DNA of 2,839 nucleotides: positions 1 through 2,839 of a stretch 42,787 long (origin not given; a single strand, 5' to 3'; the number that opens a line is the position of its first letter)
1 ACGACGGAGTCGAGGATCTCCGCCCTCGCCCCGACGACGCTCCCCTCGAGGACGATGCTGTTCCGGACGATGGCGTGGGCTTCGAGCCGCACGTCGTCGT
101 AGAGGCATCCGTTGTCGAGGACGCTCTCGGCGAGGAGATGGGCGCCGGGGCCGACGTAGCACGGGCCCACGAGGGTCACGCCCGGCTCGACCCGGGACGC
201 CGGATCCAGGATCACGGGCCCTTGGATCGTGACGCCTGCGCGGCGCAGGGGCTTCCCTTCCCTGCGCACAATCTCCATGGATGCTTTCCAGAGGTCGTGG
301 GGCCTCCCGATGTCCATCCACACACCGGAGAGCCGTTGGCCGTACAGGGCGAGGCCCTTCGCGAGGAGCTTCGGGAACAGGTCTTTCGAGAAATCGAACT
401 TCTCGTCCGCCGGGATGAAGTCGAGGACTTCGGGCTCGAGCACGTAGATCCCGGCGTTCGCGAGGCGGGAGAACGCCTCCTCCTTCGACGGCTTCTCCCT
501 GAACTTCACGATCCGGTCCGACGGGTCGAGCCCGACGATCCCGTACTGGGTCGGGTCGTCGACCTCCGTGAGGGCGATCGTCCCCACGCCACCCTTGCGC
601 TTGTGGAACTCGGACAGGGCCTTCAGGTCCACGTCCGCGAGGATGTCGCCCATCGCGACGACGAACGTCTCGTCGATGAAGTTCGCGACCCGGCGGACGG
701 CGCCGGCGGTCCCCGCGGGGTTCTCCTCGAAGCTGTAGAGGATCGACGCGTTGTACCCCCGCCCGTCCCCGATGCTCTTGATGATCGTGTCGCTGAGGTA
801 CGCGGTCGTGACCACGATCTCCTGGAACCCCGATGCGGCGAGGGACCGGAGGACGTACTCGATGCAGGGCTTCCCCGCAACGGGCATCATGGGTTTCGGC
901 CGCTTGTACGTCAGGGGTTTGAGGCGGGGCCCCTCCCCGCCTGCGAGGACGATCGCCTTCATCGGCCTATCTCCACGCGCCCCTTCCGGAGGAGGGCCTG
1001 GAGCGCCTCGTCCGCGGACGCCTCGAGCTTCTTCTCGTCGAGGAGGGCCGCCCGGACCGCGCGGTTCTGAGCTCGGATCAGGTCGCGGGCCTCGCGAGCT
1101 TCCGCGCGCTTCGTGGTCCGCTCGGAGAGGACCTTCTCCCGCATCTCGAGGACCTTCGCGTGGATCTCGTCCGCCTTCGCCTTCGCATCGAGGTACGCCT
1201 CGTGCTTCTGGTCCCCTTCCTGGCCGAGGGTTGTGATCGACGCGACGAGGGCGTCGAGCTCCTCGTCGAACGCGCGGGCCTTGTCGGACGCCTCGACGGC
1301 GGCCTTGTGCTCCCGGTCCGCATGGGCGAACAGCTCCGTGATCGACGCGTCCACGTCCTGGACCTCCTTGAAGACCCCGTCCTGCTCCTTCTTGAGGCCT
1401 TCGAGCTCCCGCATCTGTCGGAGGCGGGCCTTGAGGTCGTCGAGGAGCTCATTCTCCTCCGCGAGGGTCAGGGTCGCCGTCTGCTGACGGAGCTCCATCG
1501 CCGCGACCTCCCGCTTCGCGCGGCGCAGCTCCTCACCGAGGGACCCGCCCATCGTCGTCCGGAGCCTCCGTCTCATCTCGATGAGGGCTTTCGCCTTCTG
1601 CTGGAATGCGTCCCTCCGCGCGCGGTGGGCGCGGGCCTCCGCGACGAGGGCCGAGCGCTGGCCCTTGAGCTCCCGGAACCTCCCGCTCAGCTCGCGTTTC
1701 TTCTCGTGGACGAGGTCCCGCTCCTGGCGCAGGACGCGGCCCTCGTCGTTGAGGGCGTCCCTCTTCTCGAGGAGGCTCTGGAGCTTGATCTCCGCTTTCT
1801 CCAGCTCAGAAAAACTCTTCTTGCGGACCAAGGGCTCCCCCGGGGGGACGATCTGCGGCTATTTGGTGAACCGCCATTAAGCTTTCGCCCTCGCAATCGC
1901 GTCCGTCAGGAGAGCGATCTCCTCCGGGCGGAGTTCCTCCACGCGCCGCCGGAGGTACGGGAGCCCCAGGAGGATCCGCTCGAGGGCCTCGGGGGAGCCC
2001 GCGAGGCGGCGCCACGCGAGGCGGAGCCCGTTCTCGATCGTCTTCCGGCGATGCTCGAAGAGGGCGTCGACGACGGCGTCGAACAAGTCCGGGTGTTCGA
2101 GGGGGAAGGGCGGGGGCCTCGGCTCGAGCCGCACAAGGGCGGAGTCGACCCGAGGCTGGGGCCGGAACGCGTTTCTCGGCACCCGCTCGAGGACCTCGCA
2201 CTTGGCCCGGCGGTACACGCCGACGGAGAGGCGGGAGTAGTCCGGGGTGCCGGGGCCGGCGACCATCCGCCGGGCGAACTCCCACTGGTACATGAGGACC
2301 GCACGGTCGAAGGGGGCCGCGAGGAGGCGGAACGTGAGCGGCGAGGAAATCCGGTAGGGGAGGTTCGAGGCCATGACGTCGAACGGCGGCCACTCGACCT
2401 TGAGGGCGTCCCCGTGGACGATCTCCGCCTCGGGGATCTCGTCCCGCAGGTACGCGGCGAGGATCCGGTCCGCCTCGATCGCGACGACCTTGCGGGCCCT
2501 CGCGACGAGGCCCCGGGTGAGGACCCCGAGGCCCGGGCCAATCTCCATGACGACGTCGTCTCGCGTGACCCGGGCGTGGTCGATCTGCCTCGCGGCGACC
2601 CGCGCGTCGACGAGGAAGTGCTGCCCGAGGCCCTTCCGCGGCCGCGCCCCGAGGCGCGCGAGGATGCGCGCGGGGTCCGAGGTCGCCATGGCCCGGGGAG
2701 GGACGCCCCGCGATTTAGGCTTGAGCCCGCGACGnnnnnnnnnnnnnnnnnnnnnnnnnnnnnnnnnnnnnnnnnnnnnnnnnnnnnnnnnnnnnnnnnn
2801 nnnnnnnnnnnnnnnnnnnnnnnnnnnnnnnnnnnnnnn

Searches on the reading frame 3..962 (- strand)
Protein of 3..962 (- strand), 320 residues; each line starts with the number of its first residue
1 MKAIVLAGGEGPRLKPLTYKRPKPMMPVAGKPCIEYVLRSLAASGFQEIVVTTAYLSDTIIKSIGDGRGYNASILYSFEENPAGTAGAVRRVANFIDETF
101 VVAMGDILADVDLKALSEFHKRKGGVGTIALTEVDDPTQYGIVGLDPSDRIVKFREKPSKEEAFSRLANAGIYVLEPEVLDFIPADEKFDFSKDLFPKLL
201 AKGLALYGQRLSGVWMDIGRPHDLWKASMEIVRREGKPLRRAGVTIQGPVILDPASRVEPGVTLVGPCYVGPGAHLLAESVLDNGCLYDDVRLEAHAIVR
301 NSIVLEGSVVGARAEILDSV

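Call 25: search_protein_families(library=pfam, proteins=[window:3-962:-], max_evalue=0.00001)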
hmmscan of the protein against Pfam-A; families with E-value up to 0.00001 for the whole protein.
window:3-962:- (320 aa): 2 families
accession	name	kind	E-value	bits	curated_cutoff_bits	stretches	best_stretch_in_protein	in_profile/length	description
PF00483.29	NTP_transferase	-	1.9e-54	185.3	21.2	1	2-231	1-242/245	Nucleotidyl transferase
PF12804.13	NTP_transf_3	-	2.9e-10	41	27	1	3-107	1-96/160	MobA-like NTP transferase domain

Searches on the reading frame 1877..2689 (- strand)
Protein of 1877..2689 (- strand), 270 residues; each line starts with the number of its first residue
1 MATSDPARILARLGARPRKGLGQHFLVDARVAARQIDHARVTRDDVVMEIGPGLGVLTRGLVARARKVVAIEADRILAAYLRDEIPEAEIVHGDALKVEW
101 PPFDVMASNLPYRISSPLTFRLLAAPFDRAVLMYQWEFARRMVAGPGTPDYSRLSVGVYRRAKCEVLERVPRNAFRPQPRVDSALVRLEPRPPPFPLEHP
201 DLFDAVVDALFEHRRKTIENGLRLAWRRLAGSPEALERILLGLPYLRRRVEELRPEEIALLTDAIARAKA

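Call 25: search_protein_families(library=pfam, proteins=[window:1877-2689:-], max_evalue=0.00001)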
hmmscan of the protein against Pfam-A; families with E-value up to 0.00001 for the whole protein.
window:1877-2689:- (270 aa): 1 family
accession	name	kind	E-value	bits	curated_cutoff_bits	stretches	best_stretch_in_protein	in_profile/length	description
PF00398.26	RrnaAD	-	6.1e-54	183.3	24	1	18-223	5-224/263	Ribosomal RNA adenine dimethylase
